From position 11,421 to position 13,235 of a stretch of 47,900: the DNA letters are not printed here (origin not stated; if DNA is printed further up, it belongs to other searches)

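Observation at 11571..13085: AT-rich 504-aa ORF carries both bacterial sialyltransferase signature motifs (EDG and HP)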

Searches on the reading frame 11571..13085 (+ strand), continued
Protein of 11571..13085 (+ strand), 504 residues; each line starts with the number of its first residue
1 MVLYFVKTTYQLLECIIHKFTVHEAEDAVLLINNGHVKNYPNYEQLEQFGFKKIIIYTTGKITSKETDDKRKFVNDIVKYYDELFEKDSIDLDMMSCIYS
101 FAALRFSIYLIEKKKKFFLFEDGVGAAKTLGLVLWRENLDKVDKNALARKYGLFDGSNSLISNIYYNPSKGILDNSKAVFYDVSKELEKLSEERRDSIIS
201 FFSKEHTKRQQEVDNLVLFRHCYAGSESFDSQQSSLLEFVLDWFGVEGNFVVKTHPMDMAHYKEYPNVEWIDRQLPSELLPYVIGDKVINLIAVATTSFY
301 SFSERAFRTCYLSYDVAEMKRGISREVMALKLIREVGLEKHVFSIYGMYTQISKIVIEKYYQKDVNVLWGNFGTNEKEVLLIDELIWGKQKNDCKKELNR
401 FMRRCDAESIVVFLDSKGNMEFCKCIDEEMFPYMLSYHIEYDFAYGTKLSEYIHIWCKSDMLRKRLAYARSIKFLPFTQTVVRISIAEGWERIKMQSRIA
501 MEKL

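Call 31: search_solved_structures(query=A2, max_evalue=10, show_alignments=4)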
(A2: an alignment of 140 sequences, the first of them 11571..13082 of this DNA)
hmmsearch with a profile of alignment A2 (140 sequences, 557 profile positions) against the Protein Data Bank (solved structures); distinct sequences matched with E-value up to 10: 3.
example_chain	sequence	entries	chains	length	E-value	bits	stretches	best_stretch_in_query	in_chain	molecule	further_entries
6sfx_A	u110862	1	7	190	0.11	14.2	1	367-439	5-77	ATP-dependent Clp protease proteolytic subunit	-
4jcr_A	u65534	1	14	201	0.18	13.5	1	367-440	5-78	ATP-dependent Clp protease proteolytic subunit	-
4jcq_A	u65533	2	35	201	0.19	13.5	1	367-440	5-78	ATP-dependent Clp protease proteolytic subunit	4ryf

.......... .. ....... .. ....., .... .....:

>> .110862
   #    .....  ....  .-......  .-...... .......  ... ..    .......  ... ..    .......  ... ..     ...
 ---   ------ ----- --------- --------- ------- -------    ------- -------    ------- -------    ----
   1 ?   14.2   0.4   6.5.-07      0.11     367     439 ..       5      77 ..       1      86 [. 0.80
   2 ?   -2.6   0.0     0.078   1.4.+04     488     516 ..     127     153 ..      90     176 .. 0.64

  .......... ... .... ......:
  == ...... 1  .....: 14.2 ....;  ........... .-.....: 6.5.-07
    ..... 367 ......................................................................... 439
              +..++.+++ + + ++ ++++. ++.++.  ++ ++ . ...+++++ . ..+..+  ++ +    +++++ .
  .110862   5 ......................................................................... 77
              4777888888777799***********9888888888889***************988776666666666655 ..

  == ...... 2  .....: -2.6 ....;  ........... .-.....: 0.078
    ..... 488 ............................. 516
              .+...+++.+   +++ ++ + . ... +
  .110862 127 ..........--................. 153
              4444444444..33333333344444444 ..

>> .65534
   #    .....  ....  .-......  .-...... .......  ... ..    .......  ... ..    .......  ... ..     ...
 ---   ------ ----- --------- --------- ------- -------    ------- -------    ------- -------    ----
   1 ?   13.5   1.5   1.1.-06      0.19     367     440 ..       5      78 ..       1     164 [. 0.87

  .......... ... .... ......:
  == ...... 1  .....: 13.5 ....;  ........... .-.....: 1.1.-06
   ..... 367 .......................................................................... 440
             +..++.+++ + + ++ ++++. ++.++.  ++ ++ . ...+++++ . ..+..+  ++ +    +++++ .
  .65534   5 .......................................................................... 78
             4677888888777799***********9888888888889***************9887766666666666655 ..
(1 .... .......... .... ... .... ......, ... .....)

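Call 33: search_protein_families(library=pfam, alignment_id=A3, max_evalue=0.01)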
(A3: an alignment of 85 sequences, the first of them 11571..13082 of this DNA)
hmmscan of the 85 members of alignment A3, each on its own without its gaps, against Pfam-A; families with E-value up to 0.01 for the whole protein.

A. member 1, window:11571-13082:+ (504 aa): 0 families

B. families by the number of members that match (of 85 scanned): 12 families
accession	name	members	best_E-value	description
PF07388.17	A-2_8-polyST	36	2.8e-12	Alpha-2,8-polysialyltransferase (POLYST)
PF07922.17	Glyco_transf_52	18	2.7e-12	Glycosyltransferase family 52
PF08238.18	Sel1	1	1e-25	Sel1 repeat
PF00132.30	Hexapep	1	6.5e-11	Bacterial transferase hexapeptide (six repeats)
PF14602.12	Hexapep_2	1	2.3e-06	Hexapeptide repeat of succinyl-transferase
PF16695.10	Tai4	1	0.0003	Type VI secretion system (T6SS), amidase immunity protein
PF16808.10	PKcGMP_CC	1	0.00033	Coiled-coil N-terminus of cGMP-dependent protein kinase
PF06508.19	QueC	1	0.0025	Queuosine biosynthesis protein QueC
PF13586.12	DDE_Tnp_1_2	1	0.0025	Transposase DDE domain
PF05951.18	Peptidase_M15_2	1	0.0079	Bacterial protein of unknown function (DUF882)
PF20856.2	SdbC_C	1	0.0087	SdbC, C-terminal domain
PF23804.1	DUF7179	1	0.009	Family of unknown function (DUF7179)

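Call 34: search_solved_structures(query=P0007, max_evalue=10, show_alignments=3)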
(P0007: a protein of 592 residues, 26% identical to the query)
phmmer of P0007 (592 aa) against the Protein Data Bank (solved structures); distinct sequences matched with E-value up to 10: 4.
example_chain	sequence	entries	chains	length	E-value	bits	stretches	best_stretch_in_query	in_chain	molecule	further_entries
7pnt_R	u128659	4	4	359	0.62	12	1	201-276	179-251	28S ribosomal protein S22, mitochondrial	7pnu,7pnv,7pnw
2fdo_B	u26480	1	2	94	0.78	11.7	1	26-100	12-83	Hypothetical protein AF2331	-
1to6_A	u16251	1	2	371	1.2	11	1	403-455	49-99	Glycerate kinase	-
7sqz_A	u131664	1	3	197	2.7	9.9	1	510-586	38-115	Citrus Sudden Death-associated Virus Capsid Protein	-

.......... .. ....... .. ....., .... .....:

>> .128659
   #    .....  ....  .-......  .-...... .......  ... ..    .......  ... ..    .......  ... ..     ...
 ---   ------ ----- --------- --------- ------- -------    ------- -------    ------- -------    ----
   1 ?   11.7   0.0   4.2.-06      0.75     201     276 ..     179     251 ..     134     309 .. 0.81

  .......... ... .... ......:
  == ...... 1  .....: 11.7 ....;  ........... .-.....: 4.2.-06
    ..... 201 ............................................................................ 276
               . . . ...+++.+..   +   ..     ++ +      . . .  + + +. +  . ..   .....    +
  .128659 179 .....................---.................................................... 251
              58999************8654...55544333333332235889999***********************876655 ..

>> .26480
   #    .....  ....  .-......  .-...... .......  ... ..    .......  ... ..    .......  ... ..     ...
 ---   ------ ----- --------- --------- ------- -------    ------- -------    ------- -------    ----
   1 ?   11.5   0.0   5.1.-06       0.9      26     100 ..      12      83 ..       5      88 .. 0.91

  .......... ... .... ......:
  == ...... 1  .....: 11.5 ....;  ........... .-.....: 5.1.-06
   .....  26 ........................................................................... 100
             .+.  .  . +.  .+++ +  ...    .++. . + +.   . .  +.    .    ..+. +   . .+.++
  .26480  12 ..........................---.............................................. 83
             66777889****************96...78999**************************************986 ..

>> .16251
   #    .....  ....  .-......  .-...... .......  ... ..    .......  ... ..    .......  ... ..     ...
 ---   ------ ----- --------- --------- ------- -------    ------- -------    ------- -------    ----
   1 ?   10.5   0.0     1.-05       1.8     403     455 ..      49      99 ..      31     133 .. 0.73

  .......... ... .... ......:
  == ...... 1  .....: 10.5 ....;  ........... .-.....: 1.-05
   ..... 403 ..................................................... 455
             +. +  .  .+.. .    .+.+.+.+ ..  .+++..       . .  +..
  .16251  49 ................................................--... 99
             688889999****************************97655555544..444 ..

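Call 35: find_encoding_contigs(protein=P0007, flank=10000, max_places=3)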
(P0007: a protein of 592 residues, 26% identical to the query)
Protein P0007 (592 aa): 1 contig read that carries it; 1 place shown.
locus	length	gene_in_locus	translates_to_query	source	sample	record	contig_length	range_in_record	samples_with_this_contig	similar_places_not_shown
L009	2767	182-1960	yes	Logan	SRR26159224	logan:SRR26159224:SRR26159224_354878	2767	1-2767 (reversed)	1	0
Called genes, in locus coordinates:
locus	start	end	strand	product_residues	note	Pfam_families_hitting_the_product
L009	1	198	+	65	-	?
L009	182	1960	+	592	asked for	PF07922:Glyco_transf_52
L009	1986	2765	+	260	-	?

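Call 36: find_encoding_contigs(protein=P0009, flank=10000, max_places=3)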
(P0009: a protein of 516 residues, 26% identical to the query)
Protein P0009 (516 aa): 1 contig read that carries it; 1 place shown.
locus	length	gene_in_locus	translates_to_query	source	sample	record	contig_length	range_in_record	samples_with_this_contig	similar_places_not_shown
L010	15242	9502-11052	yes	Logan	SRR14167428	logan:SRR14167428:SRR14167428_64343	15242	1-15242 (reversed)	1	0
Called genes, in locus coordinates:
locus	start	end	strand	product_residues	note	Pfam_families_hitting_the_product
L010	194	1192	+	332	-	PF00356:LacI (weak), PF20432:Xre-like-HTH (faint), PF00532:Peripla_BP_1, PF13407:Peripla_BP_4, PF13377:Peripla_BP_3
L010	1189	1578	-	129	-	PF00293:NUDIX, PF14815:NUDIX_4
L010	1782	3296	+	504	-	-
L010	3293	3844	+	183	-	-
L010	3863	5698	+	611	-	-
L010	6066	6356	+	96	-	-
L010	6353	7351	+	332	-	PF04055:Radical_SAM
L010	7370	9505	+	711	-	-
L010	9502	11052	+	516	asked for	-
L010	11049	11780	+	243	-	PF02348:CTP_transf_3, PF12804:NTP_transf_3 (weak)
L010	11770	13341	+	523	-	PF00682:HMGL-like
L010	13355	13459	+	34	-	-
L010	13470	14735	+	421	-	PF01757:Acyl_transf_3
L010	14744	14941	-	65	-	-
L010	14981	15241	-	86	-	?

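Call 37: find_encoding_contigs(protein=P0010, flank=10000, max_places=3)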
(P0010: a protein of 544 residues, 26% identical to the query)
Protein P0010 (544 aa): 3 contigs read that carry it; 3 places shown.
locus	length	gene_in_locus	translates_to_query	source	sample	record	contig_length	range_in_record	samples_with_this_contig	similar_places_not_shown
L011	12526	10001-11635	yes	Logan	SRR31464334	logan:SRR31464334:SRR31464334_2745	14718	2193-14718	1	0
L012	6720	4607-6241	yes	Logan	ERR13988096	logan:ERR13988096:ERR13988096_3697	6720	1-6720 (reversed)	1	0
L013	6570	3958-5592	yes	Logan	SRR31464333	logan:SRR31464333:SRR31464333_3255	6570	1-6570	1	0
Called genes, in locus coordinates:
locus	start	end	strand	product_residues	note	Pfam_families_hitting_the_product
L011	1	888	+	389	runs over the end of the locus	PF13477:Glyco_trans_4_2, PF13439:Glyco_transf_4, PF13579:Glyco_trans_4_4, PF20706:GT4-conflict, PF00534:Glycos_transf_1, PF13692:Glyco_trans_1_4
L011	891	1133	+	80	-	PF00535:Glycos_transf_2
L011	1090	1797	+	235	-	PF00535:Glycos_transf_2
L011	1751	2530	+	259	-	-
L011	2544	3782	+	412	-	-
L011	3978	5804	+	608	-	PF01061:ABC2_membrane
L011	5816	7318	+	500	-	PF00005:ABC_tran, PF13304:AAA_21 (faint)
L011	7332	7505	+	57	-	-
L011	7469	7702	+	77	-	PF00132:Hexapep (weak), PF14602:Hexapep_2 (weak)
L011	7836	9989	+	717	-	-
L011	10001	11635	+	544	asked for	-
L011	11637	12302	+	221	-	PF02348:CTP_transf_3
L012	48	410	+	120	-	PF01061:ABC2_membrane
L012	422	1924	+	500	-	PF00005:ABC_tran, PF13304:AAA_21 (faint)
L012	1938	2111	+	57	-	-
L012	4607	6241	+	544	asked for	-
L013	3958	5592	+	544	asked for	-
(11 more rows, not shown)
